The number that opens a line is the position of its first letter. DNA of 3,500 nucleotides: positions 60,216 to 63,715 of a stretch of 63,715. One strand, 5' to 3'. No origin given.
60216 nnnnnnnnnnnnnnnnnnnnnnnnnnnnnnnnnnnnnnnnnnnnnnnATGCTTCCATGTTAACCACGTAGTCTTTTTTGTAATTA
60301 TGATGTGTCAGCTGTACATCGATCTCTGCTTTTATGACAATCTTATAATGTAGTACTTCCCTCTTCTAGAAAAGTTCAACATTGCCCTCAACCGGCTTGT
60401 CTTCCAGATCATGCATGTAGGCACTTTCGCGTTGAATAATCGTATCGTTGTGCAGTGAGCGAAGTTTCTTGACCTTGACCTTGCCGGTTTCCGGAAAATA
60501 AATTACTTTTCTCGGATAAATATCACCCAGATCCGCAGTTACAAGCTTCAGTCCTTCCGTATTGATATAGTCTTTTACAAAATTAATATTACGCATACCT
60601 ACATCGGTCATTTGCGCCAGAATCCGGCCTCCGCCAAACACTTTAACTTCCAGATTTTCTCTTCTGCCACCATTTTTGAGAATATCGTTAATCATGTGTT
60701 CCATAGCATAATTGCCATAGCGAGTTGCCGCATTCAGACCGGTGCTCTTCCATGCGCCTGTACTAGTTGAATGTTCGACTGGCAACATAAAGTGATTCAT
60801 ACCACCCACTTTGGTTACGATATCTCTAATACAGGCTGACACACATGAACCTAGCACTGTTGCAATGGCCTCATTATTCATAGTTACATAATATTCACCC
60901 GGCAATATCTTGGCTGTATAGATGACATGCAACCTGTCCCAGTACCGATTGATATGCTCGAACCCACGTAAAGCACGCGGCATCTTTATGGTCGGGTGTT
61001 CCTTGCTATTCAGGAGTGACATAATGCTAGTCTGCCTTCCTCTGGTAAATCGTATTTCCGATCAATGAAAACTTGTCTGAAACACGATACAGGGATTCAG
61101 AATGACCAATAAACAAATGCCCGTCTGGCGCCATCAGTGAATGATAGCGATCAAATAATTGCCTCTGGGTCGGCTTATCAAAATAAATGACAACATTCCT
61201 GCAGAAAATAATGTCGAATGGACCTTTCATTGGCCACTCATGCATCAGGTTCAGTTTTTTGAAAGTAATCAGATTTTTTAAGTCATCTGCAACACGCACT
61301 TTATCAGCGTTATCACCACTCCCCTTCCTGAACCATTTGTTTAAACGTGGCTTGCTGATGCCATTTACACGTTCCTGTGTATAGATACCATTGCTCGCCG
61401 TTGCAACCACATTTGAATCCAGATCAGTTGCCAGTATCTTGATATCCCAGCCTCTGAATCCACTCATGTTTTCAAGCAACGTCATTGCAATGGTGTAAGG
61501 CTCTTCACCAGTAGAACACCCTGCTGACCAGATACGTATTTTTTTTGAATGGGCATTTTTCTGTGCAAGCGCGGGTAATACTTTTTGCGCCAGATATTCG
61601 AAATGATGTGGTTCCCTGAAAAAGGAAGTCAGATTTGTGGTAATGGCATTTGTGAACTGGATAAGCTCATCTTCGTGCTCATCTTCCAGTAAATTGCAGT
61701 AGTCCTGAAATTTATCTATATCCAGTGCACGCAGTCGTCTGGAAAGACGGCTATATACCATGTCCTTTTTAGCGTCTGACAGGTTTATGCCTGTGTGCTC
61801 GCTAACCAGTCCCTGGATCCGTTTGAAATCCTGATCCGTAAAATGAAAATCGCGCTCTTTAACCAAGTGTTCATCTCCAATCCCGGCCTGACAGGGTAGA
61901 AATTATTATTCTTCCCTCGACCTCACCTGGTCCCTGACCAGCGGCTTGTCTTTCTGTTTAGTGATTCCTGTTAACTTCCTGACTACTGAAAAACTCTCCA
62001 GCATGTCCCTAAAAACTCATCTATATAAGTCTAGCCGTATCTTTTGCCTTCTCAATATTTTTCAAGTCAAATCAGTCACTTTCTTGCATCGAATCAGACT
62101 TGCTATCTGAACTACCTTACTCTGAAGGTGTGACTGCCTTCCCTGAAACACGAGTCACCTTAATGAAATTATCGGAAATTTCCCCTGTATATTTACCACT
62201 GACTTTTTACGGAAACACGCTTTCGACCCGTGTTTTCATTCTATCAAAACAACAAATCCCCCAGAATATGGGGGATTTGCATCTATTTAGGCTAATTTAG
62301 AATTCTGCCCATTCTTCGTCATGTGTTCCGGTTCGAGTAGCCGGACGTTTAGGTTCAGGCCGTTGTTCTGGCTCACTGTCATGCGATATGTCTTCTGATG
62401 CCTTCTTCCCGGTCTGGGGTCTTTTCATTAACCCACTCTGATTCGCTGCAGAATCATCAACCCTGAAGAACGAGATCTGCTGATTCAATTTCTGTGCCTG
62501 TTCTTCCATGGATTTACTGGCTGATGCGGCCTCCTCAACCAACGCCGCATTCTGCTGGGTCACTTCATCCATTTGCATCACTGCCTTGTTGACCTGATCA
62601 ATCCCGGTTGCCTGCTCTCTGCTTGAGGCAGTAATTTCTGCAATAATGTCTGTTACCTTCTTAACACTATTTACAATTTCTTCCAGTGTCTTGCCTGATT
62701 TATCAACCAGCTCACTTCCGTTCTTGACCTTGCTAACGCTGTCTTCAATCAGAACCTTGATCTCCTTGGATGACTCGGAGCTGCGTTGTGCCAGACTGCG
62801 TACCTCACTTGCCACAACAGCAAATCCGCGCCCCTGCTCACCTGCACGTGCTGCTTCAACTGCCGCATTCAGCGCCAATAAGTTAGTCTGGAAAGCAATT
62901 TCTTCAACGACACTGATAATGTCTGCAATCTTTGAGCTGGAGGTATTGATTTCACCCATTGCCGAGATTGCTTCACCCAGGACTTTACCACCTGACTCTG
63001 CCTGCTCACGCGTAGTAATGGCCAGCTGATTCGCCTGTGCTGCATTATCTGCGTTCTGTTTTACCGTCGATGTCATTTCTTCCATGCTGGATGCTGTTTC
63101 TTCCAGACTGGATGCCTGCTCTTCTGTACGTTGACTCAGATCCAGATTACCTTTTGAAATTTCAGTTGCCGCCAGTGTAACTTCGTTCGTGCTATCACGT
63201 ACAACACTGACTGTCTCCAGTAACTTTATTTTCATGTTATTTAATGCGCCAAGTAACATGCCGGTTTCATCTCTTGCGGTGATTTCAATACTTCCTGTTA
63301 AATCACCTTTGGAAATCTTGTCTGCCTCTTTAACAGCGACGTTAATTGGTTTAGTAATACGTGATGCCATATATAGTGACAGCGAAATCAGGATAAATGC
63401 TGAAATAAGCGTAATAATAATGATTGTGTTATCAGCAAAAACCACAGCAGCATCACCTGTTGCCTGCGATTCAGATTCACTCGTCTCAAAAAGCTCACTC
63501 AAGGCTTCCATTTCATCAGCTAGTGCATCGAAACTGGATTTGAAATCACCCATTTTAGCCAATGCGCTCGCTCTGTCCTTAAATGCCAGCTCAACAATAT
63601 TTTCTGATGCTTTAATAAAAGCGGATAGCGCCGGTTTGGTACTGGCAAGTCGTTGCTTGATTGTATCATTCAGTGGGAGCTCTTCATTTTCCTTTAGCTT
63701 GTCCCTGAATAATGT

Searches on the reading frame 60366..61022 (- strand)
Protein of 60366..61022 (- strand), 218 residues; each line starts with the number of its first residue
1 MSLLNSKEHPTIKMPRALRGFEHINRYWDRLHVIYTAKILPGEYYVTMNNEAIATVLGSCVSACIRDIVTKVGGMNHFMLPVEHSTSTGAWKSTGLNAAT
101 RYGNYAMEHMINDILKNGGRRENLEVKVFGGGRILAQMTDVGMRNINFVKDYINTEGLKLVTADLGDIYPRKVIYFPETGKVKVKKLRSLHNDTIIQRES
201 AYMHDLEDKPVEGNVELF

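Call 44: search_protein_families(library=ncbifam, proteins=[window:60366-61022:-], max_evalue=1e-8)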
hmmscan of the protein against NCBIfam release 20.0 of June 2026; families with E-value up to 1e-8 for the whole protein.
window:60366-61022:- (218 aa): 9 families
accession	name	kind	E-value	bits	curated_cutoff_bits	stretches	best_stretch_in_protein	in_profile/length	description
NF010013.0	PRK13487.1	equivalog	2.6e-81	271.9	223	1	17-218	6-201/201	chemoreceptor glutamine deamidase CheD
NF010014.0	PRK13489.1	equivalog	1.2e-60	205.7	290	1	25-207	9-187/238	chemoreceptor glutamine deamidase CheD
NF010016.0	PRK13493.1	equivalog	8.5e-53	179.4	369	1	26-218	33-226/227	chemoreceptor glutamine deamidase CheD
NF010019.0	PRK13497.1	equivalog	1.1e-40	139.4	313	1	38-218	11-184/184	chemoreceptor glutamine deamidase CheD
NF041119.1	CheD_Thtga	equivalog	2.1e-29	102.9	240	1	42-189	8-151/160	chemoreceptor glutamine deamidase/glutamate methylesterase CheD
NF010018.0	PRK13495.1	equivalog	4.7e-27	95.1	243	1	42-190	9-151/159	chemoreceptor glutamine deamidase CheD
NF010017.0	PRK13494.1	equivalog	7.9e-24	84.1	285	1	38-184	15-154/163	chemoreceptor glutamine deamidase CheD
NF010020.0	PRK13498.1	equivalog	1.6e-21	77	236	1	39-186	12-157/168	chemoreceptor glutamine deamidase CheD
NF010015.0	PRK13490.1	equivalog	3.2e-16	59.8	251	1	47-186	16-154/162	chemoreceptor glutamine deamidase CheD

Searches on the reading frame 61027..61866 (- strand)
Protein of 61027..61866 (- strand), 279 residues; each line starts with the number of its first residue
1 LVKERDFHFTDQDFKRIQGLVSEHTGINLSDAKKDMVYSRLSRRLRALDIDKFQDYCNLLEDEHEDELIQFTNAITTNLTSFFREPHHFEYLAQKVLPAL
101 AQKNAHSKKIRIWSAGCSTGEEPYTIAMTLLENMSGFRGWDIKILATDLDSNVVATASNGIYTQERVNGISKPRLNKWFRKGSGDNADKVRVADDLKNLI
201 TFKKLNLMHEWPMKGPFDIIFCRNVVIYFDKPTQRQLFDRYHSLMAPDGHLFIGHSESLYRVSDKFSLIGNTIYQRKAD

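Call 44: search_protein_families(library=ncbifam, proteins=[window:61027-61866:-], max_evalue=1e-8)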
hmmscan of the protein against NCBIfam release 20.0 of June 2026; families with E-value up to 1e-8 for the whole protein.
window:61027-61866:- (279 aa): 1 family
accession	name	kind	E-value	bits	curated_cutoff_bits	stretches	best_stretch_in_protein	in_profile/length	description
NF007902.0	PRK10611.1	equivalog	4.2e-85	285.4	435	1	7-275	20-282/287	protein-glutamate O-methyltransferase CheR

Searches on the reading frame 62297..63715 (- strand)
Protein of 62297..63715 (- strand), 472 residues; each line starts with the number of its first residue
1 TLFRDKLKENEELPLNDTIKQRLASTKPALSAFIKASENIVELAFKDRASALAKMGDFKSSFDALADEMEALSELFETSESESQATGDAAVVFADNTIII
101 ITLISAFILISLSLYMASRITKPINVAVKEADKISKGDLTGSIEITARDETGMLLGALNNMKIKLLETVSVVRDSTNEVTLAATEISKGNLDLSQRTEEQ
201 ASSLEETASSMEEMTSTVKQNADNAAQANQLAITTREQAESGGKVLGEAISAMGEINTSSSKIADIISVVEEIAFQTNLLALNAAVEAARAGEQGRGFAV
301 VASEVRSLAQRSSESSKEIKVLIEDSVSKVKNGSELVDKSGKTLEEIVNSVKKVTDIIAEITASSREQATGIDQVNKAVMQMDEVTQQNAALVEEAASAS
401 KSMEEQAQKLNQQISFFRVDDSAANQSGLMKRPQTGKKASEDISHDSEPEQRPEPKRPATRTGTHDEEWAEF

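Call 44: search_protein_families(library=ncbifam, proteins=[window:62297-63715:-], max_evalue=1e-8)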
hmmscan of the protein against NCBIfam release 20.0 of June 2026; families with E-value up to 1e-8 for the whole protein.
window:62297-63715:- (472 aa): 8 families
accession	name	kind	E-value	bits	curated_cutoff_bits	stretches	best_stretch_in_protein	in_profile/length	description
NF047851.1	MCPCitTducer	equivalog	7.9e-118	394.9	900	1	95-435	192-536/553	methyl-accepting chemotaxis citrate transducer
NF041847.1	transduc_aer2_vibrio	equivalog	1e-115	387.8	1200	1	120-472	455-804/804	aerotaxis transducer Aer2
NF011622.0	PRK15048.1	equivalog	3.3e-111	373.1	900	1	89-440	185-537/553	methyl-accepting chemotaxis protein II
NF011615.0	PRK15041.1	equivalog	5.3e-110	368.7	947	1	68-426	170-524/554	methyl-accepting chemotaxis protein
NF007309.0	PRK09793.1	equivalog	3.5e-101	339.8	903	1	58-424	159-518/533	methyl-accepting chemotaxis protein IV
NF058645.1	MCPCtpMPsAe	equivalog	1.2e-37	130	900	1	97-419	206-558/558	methyl-accepting chemotaxis protein CtpM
NF050802.1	AspChtxCcaA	equivalog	2.3e-25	89.1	1300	1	182-335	498-644/700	aspartate chemotaxis receptor CcaA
NF033092.0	HK_WalK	equivalog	3.2e-09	35.9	725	1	99-171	180-252/594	cell wall metabolism sensor histidine kinase WalK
